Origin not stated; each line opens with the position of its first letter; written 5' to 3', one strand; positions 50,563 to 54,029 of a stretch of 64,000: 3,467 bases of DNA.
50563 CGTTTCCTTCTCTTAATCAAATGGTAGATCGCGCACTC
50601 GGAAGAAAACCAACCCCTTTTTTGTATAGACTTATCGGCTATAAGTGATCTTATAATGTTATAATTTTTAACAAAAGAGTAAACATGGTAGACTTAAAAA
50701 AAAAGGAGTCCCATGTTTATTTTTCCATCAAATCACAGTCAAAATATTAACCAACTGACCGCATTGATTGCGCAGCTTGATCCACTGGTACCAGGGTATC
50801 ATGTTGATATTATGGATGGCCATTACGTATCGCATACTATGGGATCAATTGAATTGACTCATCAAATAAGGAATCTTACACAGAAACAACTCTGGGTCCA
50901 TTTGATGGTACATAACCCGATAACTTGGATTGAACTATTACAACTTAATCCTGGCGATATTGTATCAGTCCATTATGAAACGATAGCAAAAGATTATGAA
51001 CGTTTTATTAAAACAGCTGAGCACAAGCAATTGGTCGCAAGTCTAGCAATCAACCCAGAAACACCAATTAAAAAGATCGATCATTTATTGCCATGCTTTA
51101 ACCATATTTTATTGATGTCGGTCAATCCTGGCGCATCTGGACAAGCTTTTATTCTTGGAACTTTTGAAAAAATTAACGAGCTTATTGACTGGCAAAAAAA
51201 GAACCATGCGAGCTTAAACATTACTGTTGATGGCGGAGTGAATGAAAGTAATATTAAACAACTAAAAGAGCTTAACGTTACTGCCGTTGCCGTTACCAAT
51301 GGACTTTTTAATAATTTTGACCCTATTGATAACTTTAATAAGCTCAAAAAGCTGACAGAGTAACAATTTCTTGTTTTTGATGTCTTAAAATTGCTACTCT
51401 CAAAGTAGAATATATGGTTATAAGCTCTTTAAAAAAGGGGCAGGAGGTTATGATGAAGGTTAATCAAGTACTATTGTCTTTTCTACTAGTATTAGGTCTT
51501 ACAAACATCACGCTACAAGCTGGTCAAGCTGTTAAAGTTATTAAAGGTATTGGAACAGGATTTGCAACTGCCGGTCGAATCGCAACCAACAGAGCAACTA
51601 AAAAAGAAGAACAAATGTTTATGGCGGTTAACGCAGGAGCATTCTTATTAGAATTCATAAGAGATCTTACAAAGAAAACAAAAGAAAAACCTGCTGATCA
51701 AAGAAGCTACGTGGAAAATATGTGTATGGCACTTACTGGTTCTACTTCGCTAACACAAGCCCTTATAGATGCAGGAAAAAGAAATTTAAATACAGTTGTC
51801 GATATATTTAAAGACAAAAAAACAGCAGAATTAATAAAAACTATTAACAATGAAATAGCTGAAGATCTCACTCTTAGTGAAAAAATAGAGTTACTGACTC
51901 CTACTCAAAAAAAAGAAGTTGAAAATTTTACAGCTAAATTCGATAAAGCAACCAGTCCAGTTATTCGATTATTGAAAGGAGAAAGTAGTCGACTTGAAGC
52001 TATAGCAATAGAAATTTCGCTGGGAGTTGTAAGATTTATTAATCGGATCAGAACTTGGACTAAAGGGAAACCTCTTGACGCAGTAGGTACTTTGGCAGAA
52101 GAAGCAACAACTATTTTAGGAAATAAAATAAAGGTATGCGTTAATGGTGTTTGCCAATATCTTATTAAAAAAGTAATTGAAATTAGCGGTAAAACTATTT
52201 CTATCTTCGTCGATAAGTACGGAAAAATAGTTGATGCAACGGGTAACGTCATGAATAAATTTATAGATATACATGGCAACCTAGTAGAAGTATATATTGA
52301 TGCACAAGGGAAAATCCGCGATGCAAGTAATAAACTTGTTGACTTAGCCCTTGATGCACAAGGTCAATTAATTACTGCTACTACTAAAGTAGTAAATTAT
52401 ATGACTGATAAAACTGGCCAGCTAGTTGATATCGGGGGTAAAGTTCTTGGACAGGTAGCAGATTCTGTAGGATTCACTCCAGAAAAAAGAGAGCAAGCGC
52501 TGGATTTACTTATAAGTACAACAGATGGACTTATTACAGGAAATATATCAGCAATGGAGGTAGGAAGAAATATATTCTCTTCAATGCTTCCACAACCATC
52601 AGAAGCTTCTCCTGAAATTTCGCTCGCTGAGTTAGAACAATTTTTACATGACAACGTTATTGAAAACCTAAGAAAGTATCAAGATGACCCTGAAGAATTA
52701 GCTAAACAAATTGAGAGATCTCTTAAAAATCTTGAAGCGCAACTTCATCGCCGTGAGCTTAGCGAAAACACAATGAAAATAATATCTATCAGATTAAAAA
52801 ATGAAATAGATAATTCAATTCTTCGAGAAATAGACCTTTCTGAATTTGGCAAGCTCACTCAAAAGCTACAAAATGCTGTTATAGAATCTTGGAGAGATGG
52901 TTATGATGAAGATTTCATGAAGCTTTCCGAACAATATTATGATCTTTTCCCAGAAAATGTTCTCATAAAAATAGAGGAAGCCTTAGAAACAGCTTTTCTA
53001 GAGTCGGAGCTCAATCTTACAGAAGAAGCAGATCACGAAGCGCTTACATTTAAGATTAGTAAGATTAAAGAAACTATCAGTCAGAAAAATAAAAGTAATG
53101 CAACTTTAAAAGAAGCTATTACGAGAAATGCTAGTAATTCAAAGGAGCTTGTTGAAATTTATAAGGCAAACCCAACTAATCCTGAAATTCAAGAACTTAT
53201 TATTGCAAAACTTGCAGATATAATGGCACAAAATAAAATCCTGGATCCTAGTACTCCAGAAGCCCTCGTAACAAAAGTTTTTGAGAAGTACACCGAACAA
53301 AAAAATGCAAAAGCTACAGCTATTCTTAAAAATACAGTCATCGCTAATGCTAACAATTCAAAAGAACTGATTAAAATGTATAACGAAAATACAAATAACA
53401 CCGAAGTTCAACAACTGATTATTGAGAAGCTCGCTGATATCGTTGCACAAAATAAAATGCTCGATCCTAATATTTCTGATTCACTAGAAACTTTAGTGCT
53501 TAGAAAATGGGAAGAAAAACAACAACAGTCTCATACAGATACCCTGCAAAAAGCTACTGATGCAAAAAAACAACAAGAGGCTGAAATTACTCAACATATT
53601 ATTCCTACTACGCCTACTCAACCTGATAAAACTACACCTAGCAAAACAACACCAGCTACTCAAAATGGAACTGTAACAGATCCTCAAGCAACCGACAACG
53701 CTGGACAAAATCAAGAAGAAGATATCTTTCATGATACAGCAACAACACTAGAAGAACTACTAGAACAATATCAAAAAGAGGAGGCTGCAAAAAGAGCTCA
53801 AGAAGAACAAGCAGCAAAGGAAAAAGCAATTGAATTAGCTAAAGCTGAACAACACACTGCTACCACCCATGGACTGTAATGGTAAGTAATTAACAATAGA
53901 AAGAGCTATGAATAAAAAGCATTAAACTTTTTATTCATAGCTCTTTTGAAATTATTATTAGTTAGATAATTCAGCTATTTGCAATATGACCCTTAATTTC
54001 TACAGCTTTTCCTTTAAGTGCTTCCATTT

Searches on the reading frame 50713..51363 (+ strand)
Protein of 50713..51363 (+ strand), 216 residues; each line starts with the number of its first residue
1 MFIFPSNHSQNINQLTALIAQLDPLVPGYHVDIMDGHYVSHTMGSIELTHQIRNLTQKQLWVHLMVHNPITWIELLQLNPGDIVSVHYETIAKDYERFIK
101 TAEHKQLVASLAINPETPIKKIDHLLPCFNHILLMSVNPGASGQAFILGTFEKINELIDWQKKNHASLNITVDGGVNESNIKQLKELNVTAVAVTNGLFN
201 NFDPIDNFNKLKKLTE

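Call 50: search_protein_families(library=pfam, proteins=[window:50713-51363:+], max_evalue=0.001)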
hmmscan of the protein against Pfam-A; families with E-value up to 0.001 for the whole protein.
window:50713-51363:+ (216 aa): 1 family
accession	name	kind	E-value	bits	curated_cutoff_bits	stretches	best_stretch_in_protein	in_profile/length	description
PF00834.25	Ribul_P_3_epim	-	1.6e-41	142.4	21.1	1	5-198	4-197/198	Ribulose-phosphate 3 epimerase family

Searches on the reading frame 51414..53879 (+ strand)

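Call 50: search_protein_families(library=pfam, proteins=[window:51414-53879:+], max_evalue=0.001)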
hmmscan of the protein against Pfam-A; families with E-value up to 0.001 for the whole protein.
window:51414-53879:+ (821 aa): 1 family
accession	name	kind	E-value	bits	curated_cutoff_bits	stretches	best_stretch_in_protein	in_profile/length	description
PF12396.14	DUF3659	-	0.00044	20.5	24.8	0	266-309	8-52/61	Protein of unknown function (DUF3659)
